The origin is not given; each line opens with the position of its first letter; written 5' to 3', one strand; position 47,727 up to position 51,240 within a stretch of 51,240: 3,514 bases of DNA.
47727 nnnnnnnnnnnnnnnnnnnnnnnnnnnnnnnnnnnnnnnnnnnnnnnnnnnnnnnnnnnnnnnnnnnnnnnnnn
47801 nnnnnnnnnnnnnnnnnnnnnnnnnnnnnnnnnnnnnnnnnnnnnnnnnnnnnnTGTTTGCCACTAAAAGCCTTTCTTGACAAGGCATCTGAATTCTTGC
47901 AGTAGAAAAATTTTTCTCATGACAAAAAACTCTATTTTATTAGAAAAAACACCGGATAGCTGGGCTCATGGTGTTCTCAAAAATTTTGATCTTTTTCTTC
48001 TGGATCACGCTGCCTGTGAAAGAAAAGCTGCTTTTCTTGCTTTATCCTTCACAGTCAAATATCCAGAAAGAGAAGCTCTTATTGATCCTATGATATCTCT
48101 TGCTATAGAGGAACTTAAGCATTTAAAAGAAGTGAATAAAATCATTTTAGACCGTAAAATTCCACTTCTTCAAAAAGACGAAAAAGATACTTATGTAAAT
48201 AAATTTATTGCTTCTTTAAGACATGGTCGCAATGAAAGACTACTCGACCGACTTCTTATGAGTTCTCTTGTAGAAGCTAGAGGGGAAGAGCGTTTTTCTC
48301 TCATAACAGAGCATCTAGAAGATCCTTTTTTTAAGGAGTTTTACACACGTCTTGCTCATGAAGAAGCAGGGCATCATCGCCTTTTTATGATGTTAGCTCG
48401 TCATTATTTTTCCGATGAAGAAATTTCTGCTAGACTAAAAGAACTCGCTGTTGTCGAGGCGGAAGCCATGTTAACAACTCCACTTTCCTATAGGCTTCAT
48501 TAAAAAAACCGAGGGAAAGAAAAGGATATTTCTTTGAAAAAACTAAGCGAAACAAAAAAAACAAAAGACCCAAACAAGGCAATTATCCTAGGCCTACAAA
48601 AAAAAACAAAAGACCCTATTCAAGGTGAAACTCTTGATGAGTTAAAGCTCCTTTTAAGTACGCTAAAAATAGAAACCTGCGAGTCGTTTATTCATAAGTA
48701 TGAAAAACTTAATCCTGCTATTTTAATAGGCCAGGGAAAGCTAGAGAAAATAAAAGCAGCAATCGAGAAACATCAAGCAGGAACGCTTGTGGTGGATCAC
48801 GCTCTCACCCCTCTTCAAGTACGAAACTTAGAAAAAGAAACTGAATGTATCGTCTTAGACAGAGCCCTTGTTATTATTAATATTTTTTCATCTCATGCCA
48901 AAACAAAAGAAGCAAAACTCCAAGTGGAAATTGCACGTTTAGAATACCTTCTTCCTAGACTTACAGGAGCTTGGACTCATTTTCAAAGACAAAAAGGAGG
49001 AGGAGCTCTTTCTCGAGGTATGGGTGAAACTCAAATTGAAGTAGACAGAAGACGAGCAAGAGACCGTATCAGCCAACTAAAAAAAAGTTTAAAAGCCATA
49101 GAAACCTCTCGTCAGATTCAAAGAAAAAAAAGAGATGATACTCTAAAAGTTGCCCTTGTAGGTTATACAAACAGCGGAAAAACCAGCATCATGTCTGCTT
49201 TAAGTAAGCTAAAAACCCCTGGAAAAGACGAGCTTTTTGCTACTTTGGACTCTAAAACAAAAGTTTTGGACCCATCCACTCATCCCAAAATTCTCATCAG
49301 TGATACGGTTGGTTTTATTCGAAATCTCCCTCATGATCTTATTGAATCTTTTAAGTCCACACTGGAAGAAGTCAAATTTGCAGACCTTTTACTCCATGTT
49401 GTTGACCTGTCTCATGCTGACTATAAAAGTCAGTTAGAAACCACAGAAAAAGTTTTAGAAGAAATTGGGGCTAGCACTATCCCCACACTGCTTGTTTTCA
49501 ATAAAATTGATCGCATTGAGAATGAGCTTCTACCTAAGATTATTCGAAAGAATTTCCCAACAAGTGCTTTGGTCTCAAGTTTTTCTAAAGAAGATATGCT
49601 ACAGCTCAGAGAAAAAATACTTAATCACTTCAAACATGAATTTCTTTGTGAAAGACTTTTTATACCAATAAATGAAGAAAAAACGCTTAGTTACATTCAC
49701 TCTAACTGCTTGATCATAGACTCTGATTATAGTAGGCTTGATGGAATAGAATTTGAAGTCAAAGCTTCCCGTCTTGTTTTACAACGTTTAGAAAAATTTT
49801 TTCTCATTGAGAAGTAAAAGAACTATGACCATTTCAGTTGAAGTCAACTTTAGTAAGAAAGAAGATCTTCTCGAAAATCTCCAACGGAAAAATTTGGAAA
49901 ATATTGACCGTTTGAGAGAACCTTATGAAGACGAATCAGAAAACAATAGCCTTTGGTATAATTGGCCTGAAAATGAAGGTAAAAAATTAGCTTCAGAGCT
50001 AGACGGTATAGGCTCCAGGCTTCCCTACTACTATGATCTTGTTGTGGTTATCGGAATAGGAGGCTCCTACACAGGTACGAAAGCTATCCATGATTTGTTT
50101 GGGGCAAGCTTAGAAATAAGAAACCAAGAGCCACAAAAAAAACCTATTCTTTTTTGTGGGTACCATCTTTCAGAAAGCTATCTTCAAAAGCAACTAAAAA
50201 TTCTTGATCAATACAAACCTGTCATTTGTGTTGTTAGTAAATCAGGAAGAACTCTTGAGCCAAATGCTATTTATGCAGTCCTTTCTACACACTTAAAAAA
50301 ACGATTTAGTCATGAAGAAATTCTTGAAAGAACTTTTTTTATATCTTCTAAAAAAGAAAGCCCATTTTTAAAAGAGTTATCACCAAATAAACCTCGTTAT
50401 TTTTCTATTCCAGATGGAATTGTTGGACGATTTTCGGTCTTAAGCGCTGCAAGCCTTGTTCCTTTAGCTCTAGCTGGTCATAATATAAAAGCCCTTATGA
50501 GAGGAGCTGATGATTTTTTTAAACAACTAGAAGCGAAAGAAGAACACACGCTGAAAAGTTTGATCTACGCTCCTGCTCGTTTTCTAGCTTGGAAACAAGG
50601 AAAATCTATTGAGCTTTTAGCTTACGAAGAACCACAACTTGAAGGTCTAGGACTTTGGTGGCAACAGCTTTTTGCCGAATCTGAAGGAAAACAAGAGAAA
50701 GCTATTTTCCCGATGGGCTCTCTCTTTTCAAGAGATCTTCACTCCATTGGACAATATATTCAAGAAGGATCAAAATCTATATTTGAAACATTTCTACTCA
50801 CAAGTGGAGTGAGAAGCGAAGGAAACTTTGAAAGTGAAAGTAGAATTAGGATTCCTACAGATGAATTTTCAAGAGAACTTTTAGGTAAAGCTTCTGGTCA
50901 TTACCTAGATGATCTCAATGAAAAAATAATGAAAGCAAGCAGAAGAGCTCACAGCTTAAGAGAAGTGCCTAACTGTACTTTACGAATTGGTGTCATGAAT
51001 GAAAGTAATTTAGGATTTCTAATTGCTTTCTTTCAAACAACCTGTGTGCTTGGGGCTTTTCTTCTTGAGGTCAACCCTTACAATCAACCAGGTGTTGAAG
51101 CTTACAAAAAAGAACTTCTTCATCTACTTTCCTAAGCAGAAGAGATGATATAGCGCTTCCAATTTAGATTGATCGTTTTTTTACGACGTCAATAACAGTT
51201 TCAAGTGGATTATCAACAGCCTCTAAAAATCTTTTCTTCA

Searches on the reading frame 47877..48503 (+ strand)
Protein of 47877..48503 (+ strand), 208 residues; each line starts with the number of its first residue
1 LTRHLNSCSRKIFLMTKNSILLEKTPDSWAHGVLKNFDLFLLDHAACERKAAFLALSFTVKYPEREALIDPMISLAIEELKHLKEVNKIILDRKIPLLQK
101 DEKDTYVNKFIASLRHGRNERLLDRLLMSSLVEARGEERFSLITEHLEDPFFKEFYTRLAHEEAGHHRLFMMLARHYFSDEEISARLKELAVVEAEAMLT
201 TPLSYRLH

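Call 17: search_protein_families(library=ncbifam, proteins=[window:47877-48503:+], max_evalue=0.00001)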
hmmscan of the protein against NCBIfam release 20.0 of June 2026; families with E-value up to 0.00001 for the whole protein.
window:47877-48503:+ (208 aa): 1 family
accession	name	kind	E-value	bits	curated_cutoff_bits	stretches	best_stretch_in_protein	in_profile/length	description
NF047790.1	tRNAmsioHdxaseMiaE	equivalog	2.4e-24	86.3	320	1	63-208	104-246/251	tRNA isopentenyl-2-thiomethyl-A-37 hydroxylase MiaE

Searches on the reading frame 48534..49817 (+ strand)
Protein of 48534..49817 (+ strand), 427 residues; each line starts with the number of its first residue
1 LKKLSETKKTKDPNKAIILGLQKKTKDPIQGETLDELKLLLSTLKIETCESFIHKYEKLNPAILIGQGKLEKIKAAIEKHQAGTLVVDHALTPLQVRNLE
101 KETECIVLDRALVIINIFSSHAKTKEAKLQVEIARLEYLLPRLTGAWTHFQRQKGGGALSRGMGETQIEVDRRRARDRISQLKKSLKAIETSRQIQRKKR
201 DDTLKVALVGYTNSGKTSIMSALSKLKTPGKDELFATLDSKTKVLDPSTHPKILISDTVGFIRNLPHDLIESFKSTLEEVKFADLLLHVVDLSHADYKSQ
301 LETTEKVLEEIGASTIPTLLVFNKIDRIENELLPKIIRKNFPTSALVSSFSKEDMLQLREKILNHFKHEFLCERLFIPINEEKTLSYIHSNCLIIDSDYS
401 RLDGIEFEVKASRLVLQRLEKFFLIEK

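Call 17: search_protein_families(library=ncbifam, proteins=[window:48534-49817:+], max_evalue=0.00001)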
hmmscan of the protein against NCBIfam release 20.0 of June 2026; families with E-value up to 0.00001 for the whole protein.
window:48534-49817:+ (427 aa): 11 families
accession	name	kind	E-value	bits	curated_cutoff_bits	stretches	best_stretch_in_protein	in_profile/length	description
TIGR03156.1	GTP_HflX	equivalog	1.9e-120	402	216.75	1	15-364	1-349/351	GTPase HflX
NF008280.0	PRK11058.1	equivalog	8.1e-85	285.1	441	1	30-419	23-414/426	ribosome rescue GTPase HflX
TIGR00450.1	mnmE_trmE_thdF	equivalog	4e-12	45.9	252.6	1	170-369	177-370/446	tRNA uridine-5-carboxymethylaminomethyl(34) synthesis GTPase MnmE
TIGR02729.1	Obg_CgtA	equivalog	1.8e-11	43.7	280.25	1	205-365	159-327/329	Obg family GTPase CgtA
TIGR03594.1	GTPase_EngA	equivalog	3.3e-11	42.9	306.7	1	205-369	2-163/432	ribosome biogenesis GTPase Der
NF008956.1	PRK12299.1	equivalog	1.9e-10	40.3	300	1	205-367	160-326/327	GTPase ObgE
TIGR03918.1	GTP_HydF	equivalog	2.9e-10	39.5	325.55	1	202-370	6-171/392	[FeFe] hydrogenase H-cluster maturation GTPase HydF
NF000908.1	PRK00089.1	equivalog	2.4e-09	36.9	237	1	206-367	6-168/291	GTPase Era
NF008955.0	PRK12297.1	equivalog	3.3e-09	36.2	406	1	206-369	162-331/429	GTPase ObgE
NF003661.0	PRK05291.1-3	equivalog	4.8e-09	36.1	380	1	173-391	187-395/448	tRNA uridine-5-carboxymethylaminomethyl(34) synthesis GTPase MnmE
TIGR00231.1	small_GTP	domain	1.2e-08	34.9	42.5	1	203-335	3-131/164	GTP-binding protein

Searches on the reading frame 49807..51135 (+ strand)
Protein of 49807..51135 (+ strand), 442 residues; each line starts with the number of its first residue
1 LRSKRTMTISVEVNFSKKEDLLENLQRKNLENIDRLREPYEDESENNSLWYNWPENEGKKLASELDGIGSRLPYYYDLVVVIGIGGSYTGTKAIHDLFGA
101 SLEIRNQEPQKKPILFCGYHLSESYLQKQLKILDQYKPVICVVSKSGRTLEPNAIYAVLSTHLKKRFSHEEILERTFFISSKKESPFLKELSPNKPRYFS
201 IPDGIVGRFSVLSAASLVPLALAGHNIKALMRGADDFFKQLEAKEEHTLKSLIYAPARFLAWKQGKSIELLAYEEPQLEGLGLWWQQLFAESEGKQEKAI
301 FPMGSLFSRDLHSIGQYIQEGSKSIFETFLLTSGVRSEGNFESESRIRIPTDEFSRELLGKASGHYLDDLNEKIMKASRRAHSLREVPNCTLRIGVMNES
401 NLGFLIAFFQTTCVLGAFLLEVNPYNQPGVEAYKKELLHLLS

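Call 17: search_protein_families(library=ncbifam, proteins=[window:49807-51135:+], max_evalue=0.00001)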
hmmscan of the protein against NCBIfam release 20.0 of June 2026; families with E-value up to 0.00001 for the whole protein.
window:49807-51135:+ (442 aa): 7 families
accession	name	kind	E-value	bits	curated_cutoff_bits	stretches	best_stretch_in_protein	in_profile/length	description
NF010697.0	PRK14097.1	equivalog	8.4e-103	344.3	443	1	14-441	13-432/448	glucose-6-phosphate isomerase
NF003016.0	PRK03868.1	equivalog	4.7e-50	170.6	487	1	28-441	11-407/410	glucose-6-phosphate isomerase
NF040629.1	PGI_Meth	equivalog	5.9e-33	114.6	350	1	76-435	61-393/396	glucose-6-phosphate isomerase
NF010696.0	PRK14096.1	equivalog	2.7e-25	88.8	671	1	76-436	114-457/528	glucose-6-phosphate isomerase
NF007080.0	PRK09533.1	equivalog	9.1e-21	73.4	712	1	50-303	430-674/949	bifunctional transaldolase/phosoglucose isomerase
NF001211.0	PRK00179.1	equivalog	2.1e-16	59.5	492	1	79-297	149-361/544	glucose-6-phosphate isomerase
NF010695.0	PRK14095.1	equivalog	5e-15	55.1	703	1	73-296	148-362/536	glucose-6-phosphate isomerase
